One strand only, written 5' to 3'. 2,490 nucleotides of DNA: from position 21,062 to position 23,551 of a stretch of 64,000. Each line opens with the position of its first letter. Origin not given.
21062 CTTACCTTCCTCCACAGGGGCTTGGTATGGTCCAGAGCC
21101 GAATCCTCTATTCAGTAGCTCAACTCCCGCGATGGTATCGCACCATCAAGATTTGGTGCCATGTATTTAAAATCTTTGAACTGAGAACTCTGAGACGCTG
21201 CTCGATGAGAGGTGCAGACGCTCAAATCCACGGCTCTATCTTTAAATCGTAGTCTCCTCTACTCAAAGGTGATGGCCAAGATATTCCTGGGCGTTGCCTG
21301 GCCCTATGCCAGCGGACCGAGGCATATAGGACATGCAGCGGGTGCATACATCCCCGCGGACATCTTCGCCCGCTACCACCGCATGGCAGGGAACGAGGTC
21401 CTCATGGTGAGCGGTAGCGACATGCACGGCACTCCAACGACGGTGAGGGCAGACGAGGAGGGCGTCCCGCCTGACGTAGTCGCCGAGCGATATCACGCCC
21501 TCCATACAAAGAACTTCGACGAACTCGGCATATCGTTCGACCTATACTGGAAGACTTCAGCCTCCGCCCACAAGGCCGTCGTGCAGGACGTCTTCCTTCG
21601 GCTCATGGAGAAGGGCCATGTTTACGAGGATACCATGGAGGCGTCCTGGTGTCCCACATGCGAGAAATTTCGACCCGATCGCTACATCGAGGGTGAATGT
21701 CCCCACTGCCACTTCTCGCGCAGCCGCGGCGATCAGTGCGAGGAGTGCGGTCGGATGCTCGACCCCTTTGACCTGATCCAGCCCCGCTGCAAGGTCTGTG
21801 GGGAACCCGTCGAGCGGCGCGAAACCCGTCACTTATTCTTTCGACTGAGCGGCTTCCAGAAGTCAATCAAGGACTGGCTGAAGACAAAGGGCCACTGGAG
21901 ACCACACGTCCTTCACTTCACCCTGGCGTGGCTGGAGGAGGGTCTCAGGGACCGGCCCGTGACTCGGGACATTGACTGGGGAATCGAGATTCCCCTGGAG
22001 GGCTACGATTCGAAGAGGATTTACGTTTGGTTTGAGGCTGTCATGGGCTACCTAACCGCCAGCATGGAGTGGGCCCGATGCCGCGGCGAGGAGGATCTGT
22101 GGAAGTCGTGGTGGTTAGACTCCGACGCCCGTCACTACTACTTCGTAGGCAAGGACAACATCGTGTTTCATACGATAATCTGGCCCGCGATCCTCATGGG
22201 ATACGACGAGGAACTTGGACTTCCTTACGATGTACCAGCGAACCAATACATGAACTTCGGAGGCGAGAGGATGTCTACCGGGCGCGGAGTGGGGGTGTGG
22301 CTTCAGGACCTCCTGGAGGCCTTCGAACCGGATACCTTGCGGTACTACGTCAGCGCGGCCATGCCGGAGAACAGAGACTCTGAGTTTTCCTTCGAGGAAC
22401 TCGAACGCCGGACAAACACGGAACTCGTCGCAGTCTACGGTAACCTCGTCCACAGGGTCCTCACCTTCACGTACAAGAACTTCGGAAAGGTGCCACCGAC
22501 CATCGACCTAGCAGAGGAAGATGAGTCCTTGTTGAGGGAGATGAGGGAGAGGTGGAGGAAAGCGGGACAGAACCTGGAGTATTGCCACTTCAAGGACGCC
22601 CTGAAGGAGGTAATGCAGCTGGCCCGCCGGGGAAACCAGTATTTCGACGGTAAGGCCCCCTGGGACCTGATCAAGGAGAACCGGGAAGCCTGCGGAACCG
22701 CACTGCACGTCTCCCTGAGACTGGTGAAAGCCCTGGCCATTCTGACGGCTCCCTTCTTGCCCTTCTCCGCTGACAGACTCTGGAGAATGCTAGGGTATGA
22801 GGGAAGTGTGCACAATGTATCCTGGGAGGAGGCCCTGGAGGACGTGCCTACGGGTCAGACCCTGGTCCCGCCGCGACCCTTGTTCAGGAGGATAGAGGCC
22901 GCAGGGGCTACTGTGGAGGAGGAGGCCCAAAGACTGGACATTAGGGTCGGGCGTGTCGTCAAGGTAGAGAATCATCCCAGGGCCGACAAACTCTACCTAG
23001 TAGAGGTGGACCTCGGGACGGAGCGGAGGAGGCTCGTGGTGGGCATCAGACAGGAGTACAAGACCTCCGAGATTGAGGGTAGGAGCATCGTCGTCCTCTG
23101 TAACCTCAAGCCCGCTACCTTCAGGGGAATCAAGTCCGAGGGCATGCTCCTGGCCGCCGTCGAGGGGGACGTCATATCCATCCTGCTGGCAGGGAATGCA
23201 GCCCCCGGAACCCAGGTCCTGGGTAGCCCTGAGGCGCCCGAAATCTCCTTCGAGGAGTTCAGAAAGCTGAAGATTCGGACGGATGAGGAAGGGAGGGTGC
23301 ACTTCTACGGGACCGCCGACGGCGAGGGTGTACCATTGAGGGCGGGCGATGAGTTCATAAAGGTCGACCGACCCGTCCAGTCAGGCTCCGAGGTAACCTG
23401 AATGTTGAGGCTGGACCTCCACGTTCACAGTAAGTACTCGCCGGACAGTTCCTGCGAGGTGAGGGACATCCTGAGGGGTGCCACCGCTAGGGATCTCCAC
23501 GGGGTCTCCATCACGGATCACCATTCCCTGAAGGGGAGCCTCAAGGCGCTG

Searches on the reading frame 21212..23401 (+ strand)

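Call 53: search_protein_families(library=pfam, proteins=[window:21212-23401:+], max_evalue=0.00001)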
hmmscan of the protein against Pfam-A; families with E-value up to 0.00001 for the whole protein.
window:21212-23401:+ (729 aa): 6 families
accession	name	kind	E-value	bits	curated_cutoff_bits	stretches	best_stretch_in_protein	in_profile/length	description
PF09334.17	tRNA-synt_1g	-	1.3e-146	488.8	20.1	1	25-417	2-391/391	tRNA synthetases class I (M)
PF01588.26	tRNA_bind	-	1.5e-25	89.5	27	1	577-658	1-86/96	Putative tRNA binding domain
PF19303.5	Anticodon_3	-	1.8e-20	73.8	23.5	1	427-564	1-138/152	Anticodon binding domain of methionyl tRNA ligase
PF00133.28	tRNA-synt_1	-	9.2e-16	58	22.7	1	28-262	29-245/414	tRNA synthetases class I (I, L, M and V)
PF08264.19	Anticodon_1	-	2.6e-11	44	25.1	1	437-543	1-108/148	Anticodon-binding domain of tRNA ligase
PF01406.26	tRNA-synt_1e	-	1.7e-06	28.1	27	0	37-141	23-125/301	tRNA synthetases class I (C) catalytic domain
